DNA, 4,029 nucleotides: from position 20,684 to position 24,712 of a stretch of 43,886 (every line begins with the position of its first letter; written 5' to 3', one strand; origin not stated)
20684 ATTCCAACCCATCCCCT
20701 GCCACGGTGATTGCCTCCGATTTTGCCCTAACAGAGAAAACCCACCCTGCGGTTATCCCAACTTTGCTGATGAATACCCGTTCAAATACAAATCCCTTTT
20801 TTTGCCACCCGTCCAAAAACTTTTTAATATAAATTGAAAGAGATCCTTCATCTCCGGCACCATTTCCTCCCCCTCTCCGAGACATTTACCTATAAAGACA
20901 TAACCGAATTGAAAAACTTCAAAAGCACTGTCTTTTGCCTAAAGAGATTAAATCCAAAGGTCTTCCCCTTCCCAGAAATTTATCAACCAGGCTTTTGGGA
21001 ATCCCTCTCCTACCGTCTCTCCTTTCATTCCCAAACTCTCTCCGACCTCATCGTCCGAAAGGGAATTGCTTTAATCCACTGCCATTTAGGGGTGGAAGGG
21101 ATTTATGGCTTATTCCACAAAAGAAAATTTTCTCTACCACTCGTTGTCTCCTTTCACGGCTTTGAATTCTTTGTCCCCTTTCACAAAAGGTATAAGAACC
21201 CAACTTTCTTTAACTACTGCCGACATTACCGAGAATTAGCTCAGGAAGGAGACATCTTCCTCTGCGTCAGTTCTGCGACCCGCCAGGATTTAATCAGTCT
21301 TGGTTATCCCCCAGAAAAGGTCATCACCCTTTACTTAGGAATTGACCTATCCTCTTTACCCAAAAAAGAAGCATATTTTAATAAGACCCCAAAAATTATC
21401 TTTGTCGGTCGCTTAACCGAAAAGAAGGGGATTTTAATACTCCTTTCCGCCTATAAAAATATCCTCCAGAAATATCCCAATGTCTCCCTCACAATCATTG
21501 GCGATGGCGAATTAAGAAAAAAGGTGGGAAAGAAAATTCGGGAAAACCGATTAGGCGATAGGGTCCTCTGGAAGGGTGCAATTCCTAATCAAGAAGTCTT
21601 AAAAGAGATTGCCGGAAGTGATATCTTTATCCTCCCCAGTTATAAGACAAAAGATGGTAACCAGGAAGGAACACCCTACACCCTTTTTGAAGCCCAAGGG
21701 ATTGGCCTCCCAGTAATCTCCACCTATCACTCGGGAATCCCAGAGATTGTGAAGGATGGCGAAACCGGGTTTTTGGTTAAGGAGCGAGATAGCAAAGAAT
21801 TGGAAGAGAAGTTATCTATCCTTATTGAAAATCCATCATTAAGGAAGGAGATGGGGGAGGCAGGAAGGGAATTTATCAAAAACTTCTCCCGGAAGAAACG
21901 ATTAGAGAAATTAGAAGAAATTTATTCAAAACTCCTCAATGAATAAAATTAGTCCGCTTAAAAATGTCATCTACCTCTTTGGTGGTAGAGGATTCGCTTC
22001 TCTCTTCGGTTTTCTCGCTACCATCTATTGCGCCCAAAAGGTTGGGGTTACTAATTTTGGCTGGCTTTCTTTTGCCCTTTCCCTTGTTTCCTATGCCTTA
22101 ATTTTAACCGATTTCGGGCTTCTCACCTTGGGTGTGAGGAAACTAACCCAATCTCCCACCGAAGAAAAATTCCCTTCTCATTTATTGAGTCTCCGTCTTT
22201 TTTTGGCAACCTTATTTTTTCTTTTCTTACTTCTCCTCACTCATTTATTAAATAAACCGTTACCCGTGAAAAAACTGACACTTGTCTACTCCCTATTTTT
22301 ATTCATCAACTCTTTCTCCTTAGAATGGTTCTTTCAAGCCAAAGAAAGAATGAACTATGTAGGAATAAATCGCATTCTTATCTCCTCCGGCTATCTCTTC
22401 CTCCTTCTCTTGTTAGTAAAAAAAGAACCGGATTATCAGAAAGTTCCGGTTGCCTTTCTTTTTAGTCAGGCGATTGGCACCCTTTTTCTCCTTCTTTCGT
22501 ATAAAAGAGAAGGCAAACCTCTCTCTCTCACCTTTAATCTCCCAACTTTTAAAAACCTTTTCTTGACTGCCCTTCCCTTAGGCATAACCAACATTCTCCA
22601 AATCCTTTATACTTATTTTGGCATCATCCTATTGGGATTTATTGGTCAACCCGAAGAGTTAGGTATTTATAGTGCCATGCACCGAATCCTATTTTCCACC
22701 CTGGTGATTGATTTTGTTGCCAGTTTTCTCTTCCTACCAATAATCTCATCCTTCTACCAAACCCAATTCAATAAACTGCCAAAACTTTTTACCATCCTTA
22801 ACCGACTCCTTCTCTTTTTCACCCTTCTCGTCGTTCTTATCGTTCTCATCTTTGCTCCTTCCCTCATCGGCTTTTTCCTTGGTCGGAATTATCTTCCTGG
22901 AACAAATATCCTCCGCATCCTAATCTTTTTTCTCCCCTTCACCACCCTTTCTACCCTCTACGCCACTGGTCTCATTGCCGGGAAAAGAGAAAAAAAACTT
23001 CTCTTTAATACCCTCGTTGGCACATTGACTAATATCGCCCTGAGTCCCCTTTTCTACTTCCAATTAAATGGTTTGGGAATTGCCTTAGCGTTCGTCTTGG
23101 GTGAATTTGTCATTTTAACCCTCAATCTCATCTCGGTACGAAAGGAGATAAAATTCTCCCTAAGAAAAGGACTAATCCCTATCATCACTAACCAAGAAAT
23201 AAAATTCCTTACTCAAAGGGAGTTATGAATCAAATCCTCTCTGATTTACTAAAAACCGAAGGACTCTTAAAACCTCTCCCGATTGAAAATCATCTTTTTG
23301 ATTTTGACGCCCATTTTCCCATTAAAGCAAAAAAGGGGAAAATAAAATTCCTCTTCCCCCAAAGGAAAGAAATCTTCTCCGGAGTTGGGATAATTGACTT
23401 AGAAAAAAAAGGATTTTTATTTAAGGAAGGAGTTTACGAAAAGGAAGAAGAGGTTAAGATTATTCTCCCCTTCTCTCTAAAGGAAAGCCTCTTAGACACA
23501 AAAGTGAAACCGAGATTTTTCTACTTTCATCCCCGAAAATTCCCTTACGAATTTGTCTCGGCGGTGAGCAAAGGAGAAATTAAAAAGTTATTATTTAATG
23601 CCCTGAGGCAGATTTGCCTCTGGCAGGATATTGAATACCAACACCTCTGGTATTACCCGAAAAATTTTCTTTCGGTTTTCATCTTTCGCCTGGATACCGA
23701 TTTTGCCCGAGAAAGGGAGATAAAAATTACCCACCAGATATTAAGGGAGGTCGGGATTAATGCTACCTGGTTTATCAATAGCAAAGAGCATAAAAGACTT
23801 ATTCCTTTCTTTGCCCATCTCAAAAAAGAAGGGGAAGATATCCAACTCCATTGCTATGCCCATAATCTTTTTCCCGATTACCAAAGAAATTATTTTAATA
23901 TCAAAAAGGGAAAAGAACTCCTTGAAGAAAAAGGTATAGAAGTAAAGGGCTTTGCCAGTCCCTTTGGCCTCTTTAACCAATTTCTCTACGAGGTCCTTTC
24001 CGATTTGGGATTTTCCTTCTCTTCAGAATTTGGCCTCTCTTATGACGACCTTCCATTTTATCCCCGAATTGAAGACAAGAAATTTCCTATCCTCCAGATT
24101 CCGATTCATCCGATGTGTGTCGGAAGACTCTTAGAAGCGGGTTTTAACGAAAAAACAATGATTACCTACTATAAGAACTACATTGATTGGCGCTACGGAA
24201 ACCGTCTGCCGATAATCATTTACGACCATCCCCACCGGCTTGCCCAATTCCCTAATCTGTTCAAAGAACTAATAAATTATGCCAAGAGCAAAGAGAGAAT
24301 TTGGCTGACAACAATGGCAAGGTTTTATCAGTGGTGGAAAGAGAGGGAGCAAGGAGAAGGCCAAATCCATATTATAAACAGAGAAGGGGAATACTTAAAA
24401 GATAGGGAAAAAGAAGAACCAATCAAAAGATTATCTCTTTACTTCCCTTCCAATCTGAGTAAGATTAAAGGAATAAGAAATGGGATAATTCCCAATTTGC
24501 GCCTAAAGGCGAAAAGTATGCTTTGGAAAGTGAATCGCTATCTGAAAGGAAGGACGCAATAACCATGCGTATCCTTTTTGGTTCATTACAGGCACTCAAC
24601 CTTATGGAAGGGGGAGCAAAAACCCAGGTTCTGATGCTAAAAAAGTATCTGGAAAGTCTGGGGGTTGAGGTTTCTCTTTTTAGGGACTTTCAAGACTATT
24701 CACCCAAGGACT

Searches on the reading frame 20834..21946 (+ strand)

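Call 90: search_protein_families(library=pfam, proteins=[window:20834-21946:+], max_evalue=0.00001)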
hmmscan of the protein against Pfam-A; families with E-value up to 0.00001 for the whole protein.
window:20834-21946:+ (370 aa): 5 families
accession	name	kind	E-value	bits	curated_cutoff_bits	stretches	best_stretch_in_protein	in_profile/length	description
PF00534.26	Glycos_transf_1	-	3e-41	141.2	26.4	1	177-346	7-171/172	Glycosyl transferases group 1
PF13692.12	Glyco_trans_1_4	-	3.4e-32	112.1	27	1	186-333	2-142/142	Glycosyl transferases group 1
PF13439.12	Glyco_transf_4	-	5.7e-18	66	28.5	1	32-173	23-169/170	Glycosyltransferase Family 4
PF13524.12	Glyco_trans_1_2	-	1.2e-11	45.1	25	1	215-361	13-143/144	Glycosyl transferase-like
PF13579.12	Glyco_trans_4_4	-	3.6e-08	34.3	29.7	1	57-169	52-158/158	Glycosyl transferase 4-like domain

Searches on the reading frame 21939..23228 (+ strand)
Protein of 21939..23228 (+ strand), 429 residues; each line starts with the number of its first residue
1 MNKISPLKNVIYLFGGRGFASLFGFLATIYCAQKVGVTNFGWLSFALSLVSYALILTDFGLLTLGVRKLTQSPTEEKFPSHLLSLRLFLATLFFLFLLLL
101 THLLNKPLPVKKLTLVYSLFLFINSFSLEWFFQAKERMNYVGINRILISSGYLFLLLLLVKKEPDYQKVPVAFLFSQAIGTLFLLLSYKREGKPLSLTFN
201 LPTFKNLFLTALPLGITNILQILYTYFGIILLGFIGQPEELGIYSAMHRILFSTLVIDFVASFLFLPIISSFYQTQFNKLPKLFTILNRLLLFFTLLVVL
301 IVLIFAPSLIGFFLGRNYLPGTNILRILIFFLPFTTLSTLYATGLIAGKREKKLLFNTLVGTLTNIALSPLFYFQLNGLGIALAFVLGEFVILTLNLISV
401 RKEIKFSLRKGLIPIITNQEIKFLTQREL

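Call 90: search_protein_families(library=pfam, proteins=[window:21939-23228:+], max_evalue=0.00001)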
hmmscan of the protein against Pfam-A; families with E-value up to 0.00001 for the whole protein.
window:21939-23228:+ (429 aa): 2 families
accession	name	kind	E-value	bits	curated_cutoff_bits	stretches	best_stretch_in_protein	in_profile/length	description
PF01943.22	Polysacc_synt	-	4.5e-28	98.9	28.2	1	7-256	2-256/274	Polysaccharide biosynthesis protein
PF13440.11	Polysacc_synt_3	-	6.3e-12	45.8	23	1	38-320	9-290/293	Polysaccharide biosynthesis protein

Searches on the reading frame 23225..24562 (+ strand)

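Call 90: search_protein_families(library=pfam, proteins=[window:23225-24562:+], max_evalue=0.00001)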
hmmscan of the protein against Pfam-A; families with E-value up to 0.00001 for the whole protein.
window:23225-24562:+ (445 aa): 1 family
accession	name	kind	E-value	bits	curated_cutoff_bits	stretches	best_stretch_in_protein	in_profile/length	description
PF01522.26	Polysacc_deac_1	-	4e-06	27.2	23.1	1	171-264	26-122/124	Polysaccharide deacetylase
